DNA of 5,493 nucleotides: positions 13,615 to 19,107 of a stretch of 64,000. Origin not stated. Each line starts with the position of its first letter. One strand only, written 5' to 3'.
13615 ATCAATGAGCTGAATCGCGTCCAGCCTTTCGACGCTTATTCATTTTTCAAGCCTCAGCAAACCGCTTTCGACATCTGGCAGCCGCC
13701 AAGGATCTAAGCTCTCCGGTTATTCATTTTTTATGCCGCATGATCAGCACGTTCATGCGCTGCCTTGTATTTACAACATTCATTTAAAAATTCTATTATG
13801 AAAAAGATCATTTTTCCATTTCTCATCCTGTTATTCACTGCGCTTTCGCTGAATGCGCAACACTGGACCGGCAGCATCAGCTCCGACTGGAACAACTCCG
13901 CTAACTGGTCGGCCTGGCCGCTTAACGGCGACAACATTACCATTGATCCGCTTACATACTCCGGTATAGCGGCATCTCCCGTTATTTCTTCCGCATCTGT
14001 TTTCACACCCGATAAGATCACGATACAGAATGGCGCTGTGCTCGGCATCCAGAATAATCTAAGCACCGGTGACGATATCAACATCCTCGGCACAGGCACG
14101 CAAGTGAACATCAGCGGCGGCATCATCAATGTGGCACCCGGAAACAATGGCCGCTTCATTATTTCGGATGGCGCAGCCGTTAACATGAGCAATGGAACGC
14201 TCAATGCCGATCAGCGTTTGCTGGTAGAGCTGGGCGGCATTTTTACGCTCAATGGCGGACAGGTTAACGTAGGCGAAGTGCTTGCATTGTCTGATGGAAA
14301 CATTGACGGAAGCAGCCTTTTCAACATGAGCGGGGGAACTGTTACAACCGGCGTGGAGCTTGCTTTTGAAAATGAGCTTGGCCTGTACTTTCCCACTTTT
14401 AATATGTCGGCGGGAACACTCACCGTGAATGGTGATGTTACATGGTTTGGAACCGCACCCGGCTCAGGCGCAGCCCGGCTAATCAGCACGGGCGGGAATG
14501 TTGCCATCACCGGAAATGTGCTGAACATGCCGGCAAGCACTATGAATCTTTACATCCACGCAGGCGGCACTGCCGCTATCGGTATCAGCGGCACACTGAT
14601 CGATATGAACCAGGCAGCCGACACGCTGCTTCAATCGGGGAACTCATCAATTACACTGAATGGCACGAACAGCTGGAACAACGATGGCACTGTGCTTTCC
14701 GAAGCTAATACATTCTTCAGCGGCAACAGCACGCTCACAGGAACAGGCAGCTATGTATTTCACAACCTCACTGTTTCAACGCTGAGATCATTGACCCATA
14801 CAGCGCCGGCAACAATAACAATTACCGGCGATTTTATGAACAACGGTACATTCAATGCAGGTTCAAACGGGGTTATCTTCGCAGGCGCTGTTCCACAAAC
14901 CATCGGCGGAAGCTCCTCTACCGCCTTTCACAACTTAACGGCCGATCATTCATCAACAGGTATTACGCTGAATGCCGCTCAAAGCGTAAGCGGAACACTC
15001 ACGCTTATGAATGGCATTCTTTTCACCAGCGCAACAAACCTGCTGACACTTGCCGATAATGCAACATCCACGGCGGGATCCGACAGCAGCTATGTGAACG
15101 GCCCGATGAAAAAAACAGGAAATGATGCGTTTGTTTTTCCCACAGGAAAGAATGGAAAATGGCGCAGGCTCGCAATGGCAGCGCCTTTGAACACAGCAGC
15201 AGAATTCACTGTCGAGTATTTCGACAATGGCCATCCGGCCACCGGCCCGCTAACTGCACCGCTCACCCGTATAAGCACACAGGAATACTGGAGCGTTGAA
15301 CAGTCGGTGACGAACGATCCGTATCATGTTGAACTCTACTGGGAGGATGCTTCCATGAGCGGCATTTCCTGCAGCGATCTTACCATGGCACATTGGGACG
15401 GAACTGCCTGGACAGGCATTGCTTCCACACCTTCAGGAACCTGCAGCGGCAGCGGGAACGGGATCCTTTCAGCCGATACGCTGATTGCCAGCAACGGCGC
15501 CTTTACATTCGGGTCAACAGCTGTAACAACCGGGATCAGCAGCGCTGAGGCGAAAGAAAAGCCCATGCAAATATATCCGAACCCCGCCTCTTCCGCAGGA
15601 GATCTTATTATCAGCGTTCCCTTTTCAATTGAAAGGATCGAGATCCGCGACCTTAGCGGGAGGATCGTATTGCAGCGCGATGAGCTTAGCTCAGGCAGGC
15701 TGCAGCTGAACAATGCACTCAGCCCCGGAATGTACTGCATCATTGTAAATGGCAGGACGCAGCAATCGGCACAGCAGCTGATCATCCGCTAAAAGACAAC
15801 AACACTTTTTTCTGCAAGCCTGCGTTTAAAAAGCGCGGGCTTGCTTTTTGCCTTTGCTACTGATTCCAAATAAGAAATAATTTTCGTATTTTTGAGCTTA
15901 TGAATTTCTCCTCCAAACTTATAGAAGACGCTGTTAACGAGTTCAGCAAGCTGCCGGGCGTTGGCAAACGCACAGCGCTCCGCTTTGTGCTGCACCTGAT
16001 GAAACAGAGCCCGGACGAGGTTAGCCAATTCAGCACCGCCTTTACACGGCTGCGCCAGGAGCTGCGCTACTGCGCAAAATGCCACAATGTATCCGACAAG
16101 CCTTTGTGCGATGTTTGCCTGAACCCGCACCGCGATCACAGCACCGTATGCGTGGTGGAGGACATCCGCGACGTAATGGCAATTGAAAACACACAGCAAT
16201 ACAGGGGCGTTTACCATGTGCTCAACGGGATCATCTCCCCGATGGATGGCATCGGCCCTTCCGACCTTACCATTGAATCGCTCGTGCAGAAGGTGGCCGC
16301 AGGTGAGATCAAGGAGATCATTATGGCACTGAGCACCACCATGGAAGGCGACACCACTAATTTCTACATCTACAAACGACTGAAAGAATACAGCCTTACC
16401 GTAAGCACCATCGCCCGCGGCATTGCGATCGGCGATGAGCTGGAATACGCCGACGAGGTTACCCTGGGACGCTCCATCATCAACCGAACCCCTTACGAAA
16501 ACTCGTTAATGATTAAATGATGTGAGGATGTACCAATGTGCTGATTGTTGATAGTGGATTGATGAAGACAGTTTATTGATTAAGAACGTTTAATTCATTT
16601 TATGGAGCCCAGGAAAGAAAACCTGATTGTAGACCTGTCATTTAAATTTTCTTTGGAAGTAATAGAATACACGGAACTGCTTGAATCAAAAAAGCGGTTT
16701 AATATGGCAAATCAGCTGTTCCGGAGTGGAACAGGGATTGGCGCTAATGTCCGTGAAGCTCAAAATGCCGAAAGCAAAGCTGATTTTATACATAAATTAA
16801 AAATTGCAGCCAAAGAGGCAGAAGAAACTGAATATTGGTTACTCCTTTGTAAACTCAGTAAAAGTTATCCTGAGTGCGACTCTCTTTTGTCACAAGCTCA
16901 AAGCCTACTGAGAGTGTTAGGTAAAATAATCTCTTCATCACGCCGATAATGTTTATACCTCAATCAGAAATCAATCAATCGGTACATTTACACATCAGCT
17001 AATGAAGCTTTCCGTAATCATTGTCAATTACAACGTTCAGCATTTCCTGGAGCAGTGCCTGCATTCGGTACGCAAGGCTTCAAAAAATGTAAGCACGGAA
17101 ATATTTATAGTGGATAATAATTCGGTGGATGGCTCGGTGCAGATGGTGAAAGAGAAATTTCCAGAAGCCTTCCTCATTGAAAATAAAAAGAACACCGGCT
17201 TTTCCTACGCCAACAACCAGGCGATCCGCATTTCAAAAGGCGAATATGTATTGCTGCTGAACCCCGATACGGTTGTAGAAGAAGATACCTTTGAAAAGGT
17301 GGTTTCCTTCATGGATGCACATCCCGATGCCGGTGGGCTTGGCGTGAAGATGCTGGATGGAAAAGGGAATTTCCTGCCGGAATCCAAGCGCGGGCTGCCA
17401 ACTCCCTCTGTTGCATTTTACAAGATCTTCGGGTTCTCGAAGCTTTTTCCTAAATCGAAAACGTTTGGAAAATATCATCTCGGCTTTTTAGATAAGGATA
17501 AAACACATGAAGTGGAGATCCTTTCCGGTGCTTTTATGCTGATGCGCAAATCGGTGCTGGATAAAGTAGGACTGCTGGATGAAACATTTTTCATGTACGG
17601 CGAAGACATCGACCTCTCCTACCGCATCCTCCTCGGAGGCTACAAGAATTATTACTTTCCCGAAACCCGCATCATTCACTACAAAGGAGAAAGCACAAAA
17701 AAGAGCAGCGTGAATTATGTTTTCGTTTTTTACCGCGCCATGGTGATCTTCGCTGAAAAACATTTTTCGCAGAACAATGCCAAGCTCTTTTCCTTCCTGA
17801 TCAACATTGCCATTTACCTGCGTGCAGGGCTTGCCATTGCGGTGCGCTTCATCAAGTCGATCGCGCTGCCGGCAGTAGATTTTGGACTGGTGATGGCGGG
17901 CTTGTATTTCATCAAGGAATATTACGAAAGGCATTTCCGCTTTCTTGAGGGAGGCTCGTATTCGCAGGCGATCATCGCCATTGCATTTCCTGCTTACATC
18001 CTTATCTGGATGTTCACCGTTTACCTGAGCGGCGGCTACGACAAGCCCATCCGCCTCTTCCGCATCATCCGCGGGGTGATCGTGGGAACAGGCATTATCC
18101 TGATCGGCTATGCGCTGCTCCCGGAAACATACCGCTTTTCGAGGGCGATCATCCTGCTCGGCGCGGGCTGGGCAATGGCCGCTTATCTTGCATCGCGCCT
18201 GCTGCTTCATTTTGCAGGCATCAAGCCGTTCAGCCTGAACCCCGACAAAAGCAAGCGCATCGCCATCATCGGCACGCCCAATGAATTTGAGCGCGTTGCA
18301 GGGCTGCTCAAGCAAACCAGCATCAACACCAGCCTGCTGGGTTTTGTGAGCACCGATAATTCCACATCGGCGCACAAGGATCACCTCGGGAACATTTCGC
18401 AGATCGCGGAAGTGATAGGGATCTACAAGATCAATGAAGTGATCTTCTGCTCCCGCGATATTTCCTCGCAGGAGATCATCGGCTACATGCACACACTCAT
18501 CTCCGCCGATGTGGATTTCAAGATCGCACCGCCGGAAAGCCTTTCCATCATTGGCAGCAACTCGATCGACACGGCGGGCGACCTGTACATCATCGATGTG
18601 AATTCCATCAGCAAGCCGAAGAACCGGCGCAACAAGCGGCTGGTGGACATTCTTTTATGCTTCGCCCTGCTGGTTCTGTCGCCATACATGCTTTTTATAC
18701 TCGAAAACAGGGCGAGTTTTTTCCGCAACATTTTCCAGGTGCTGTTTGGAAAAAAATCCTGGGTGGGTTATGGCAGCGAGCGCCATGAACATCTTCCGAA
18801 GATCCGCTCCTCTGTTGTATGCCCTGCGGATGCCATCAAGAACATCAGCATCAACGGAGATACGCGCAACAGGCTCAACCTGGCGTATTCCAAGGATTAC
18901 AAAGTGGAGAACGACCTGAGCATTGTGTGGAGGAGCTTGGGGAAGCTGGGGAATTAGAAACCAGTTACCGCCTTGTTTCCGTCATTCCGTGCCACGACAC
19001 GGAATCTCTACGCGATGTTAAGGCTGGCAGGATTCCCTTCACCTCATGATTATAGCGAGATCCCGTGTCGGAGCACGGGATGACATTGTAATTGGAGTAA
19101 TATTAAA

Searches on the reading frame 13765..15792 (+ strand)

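Call 75: search_protein_families(library=pfam, proteins=[window:13765-15792:+], max_evalue=0.00001)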
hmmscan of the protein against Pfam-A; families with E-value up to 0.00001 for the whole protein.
window:13765-15792:+ (675 aa): 1 family
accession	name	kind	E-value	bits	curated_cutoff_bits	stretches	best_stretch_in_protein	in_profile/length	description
PF18962.6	Por_Secre_tail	-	3.5e-07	30.8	27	1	603-674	1-75/75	Secretion system C-terminal sorting domain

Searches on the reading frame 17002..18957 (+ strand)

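Call 75: search_protein_families(library=pfam, proteins=[window:17002-18957:+], max_evalue=0.00001)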
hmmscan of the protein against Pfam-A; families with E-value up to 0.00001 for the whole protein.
window:17002-18957:+ (651 aa): 4 families
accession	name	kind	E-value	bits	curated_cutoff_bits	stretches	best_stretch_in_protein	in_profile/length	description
PF00535.33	Glycos_transf_2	-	6.3e-27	95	23.3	1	4-189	1-167/168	Glycosyl transferase family 2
PF13641.12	Glyco_tranf_2_3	-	2.1e-20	74.2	27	1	3-235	3-220/230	Glycosyltransferase like family 2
PF13632.12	Glyco_trans_2_3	-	8.1e-09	36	27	1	82-337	1-195/198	Glycosyl transferase family group 2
PF13727.12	CoA_binding_3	-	8.1e-06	26.4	25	0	351-483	17-148/175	CoA-binding domain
